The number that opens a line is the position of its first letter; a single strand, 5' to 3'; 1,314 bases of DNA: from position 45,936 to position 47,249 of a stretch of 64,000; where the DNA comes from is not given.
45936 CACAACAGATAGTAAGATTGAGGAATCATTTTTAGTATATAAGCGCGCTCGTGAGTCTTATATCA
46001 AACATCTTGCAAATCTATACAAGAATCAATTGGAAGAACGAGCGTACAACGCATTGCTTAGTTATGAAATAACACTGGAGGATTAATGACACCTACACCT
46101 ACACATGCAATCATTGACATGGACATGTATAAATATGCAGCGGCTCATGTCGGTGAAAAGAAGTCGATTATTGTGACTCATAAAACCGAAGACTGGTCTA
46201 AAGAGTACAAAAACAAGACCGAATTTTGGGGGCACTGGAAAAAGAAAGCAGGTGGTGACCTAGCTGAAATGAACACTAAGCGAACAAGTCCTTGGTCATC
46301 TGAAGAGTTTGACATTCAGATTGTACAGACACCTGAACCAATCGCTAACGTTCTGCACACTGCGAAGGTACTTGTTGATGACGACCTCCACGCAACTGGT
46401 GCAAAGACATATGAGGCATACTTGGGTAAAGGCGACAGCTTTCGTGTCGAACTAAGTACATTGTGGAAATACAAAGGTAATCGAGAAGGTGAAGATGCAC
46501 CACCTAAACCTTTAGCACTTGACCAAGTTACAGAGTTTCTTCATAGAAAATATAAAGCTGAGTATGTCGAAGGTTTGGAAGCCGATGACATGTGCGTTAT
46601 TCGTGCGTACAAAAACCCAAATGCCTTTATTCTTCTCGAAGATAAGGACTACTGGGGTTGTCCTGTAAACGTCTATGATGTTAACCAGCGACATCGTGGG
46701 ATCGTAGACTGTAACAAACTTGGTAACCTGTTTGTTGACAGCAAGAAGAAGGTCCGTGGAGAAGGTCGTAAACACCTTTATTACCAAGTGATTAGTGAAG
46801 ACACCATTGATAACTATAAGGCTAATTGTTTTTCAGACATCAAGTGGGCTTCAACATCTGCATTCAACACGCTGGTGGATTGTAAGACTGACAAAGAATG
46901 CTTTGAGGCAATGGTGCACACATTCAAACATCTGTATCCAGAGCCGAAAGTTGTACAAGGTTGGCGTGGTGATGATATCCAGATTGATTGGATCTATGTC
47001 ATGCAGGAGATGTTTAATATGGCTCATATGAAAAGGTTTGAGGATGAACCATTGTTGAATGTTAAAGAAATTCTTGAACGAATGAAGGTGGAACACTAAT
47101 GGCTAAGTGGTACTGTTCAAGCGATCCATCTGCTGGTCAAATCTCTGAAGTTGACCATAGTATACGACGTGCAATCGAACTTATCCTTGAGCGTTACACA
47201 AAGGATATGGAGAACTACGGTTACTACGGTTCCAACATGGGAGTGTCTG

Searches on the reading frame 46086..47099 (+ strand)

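Call 38: search_protein_families(library=pfam, proteins=[window:46086-47099:+], max_evalue=0.001)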
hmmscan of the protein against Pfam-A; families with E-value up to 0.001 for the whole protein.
window:46086-47099:+ (337 aa): 0 families

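Call 46: search_protein_families(library=phrogs, proteins=[window:46086-47099:+], max_evalue=0.001)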
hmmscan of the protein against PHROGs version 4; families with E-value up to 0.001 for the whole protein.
window:46086-47099:+ (337 aa): 1 family
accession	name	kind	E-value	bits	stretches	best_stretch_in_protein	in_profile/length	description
phrog_107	-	DNA, RNA and nucleotide metabolism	4.3e-45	155.8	1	2-335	116-378/542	exonuclease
